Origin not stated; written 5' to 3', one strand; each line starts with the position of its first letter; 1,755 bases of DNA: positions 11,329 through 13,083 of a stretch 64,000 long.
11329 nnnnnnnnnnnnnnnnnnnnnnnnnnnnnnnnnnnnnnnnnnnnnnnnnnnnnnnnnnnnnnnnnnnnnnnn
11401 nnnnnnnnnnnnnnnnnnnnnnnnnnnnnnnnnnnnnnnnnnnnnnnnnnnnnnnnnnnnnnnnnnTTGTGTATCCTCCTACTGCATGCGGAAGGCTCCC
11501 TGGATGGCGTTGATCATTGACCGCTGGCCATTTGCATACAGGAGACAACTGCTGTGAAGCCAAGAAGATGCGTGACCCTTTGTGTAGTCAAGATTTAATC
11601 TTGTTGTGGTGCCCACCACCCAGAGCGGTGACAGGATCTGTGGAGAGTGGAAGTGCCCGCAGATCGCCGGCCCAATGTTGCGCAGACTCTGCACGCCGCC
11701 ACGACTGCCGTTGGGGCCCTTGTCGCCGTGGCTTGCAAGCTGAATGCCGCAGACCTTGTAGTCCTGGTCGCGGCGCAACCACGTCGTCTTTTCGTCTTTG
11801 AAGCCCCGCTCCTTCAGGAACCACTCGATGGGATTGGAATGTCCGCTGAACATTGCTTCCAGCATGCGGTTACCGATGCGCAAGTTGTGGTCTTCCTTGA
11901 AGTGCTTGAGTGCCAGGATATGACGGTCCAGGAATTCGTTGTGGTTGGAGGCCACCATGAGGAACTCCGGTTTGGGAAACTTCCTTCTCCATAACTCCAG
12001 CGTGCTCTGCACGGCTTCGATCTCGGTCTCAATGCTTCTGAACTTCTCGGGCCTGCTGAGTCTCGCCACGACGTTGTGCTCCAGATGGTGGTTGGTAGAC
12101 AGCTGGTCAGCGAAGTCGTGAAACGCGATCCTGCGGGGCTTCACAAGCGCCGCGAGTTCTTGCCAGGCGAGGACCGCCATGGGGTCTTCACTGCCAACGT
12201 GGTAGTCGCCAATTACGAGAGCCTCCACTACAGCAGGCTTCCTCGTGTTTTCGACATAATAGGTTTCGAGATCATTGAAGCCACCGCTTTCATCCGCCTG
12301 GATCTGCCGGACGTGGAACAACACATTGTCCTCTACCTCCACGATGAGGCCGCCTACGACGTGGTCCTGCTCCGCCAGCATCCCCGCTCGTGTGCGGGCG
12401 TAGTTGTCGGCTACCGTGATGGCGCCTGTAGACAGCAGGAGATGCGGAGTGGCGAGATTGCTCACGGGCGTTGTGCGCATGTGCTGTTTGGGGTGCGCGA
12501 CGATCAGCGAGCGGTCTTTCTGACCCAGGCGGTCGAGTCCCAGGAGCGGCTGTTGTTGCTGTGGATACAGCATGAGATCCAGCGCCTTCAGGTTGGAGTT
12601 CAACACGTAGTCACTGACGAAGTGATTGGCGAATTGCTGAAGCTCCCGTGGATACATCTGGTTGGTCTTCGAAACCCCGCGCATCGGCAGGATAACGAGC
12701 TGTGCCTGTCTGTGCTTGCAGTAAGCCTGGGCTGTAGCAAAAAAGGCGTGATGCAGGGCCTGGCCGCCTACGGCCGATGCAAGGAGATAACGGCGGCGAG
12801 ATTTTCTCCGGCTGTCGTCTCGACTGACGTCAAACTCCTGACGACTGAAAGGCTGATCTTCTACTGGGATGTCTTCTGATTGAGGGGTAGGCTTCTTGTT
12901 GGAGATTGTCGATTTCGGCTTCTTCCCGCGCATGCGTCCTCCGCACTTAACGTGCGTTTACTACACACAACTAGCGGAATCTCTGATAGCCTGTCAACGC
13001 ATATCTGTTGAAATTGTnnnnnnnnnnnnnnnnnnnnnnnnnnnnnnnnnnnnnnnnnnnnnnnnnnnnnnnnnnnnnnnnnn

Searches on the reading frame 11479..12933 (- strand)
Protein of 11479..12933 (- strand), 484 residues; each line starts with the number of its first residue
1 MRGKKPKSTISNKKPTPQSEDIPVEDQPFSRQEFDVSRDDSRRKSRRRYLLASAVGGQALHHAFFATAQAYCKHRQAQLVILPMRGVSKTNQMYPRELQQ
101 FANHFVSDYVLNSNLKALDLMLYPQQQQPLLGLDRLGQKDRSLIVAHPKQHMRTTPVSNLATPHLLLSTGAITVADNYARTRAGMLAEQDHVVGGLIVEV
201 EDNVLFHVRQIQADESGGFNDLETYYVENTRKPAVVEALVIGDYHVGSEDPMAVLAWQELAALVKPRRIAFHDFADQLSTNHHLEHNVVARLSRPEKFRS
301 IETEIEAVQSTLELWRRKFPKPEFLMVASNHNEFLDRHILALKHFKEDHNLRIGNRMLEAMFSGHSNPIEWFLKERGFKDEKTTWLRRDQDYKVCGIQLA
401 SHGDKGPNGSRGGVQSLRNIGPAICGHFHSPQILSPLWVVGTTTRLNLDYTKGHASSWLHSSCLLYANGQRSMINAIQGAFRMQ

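Call 3: search_protein_families(library=pfam, proteins=[window:11479-12933:-], max_evalue=0.1)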
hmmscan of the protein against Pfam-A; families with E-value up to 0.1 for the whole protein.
window:11479-12933:- (484 aa): 0 families

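Call 4: search_protein_families(library=phrogs, proteins=[window:11479-12933:-], max_evalue=0.01)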
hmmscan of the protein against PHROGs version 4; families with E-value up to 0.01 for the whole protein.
window:11479-12933:- (484 aa): 2 families
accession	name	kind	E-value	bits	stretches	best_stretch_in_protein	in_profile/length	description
phrog_1745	-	other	1.1e-94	319.1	1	12-481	52-539/542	DNA transfer protein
phrog_221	-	other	1.5e-05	25.4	1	230-338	106-210/367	metallo-phosphoesterase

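Call 51: search_dna_similar(query=window:11479-12933:-, collection=phages, mode=protein, max_rows=30)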
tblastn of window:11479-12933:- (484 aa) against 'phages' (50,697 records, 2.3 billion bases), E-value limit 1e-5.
Records with a match: 1131; places in all: 1259; records where one place covers at least 80% of the query: 349.
Best place of each record, by identity: <60% 1131.
By first word of the organism name: Vibrio 367; Salmonella 273; Escherichia 127; Klebsiella 81; Flavobacterium 68; Caulobacter 39; Rhizobium 29; Phage 13; Cellulophaga 12; Bacteriophage 11; and 42 more.
By host as written in the record: - 358; Flavobacterium sp. BAL314 68; Escherichia coli 42; Salmonella enterica subsp. enterica serovar Enteritidis PT1 39; Vibrio harveyi BAA-1116 36; Klebsiella pneumoniae 25; Salmonella sp. 24; Salmonella enterica 23; and 222 more.
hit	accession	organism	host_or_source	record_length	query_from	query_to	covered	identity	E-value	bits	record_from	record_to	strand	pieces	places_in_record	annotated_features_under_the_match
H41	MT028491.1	Ochrobactrum phage vB_OspM_OC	Ochrobactrum sp. POC9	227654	49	483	90%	31.3%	2e-61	223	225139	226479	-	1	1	metallophosphatase domain-containing protein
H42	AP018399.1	Xanthomonas phage XacN1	Xanthomonas citri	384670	49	482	90%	30.9%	5e-53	198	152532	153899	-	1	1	putative T5 A1-like protein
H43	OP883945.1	Stenotrophomonas phage CM1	Stenotrophomonas maltophilia SRM01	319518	49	482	90%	30.0%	1e-47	182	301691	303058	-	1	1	record has no annotation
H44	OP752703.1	Stenotrophomonas phage RAS14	Stenotrophomonas maltophilia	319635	49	482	90%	30.0%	1e-47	182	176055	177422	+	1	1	hypothetical protein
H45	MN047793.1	Xanthomonas phage Xoo-sp13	Xanthomonas oryzae pv. oryzae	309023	49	484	90%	29.5%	3e-51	193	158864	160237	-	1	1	putative A1 protein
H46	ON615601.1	Synechococcus phage BUCT-ZZ01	Synechococcus elongatus PCC 7942 = ...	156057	49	481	89%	28.1%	5e-45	175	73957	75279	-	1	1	hypothetical protein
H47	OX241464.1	Vibrio phage 277E43-1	Seawater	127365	49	482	90%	28.0%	3e-35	145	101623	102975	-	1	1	putative homeodomain-like protein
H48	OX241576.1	Vibrio phage 193E37-1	Seawater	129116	49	482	90%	28.0%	6e-35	145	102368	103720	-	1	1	putative homeodomain-like protein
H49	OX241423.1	Vibrio phage 249E41-1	Seawater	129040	49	482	90%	27.8%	7e-35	144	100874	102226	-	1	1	putative homeodomain-like protein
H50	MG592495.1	Vibrio phage 1.121.O._10N.286.46.C4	Enterovibrio norvegicus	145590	49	482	90%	27.7%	6e-30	130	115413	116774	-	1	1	homeodomain-like protein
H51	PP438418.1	Microcystis phage Mwe-JY26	Microcystis wesenbergii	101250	49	484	90%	27.6%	2e-35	146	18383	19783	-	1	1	hypothetical protein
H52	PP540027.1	Maribacter phage Panino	Maribacter halichondriae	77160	49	481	89%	27.1%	2e-20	174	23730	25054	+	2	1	DNA transfer protein (x2)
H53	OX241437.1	Vibrio phage 424E50-1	Seawater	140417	49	482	90%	27.1%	1e-28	126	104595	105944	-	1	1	putative homeodomain-like protein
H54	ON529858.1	Brevundimonas phage vB_BgoS-Bajun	Brevundimonas goettingensis LVF2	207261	14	483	97%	25.0%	3e-31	134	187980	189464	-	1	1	hypothetical protein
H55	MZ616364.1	Erwinia phage KEY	Erwinia amylovora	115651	49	481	89%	27.0%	1e-30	132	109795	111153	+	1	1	putative A1 protein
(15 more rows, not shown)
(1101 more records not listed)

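Call 52: get_annotated_region(hit=H41, flank=5000)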
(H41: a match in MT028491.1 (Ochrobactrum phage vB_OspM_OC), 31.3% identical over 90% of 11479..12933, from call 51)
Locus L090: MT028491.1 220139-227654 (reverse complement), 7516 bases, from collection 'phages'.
description: Ochrobactrum phage vB_OspM_OC, complete genome.
organism: Ochrobactrum phage vB_OspM_OC (NCBI taxid 2712956)
taxonomy: Viruses; Duplodnaviria; Heunggongvirae; Uroviricota; Caudoviricetes; Kyanoviridae
host: Ochrobactrum sp. POC9; source: sewage; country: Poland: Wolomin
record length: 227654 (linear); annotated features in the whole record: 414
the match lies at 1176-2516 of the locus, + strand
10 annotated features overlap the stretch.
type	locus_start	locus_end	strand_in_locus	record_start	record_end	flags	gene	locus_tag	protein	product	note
CDS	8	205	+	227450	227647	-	-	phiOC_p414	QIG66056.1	hypothetical protein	-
CDS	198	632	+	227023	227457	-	-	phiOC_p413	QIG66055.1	ImmA/IrrE family metallopeptidase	-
CDS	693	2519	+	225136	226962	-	-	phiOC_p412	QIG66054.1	metallophosphatase domain-containing protein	-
CDS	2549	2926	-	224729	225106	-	-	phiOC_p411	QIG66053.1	hypothetical protein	-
CDS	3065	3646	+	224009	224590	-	-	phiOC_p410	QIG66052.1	putative rIII lysis inhibition accessory protein, rapid lysis phenotype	-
CDS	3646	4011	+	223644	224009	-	-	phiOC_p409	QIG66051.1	hypothetical protein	-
CDS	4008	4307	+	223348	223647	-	-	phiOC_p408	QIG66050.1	hypothetical protein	-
CDS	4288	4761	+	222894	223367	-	-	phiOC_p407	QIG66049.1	RNA 2',3'-cyclic phosphodiesterase/2'-5' RNA ligase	based on HHpred similarities to Enzyme, 2H phosphoesterase/ligase, hydrolase, 2'-5' RNA ligase LigT; 1IUH_A 2'-5' RNA ...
CDS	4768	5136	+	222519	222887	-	-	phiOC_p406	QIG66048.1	hypothetical protein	-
CDS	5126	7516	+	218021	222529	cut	-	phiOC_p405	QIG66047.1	poly [ADP-ribose] polymerase 1 domain-like protein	Poly [ADP-ribose] polymerase 1 domain-like in C terminus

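Call 60: search_protein_families(library=padloc, proteins=[window:11479-12933:-], max_evalue=0.01)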
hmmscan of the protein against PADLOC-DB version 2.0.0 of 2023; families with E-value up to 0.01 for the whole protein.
window:11479-12933:- (484 aa): 0 families

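Call 61: search_protein_families(library=ncbifam, proteins=[window:11479-12933:-], max_evalue=0.01)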
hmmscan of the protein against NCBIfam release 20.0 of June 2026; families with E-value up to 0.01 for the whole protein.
window:11479-12933:- (484 aa): 0 families
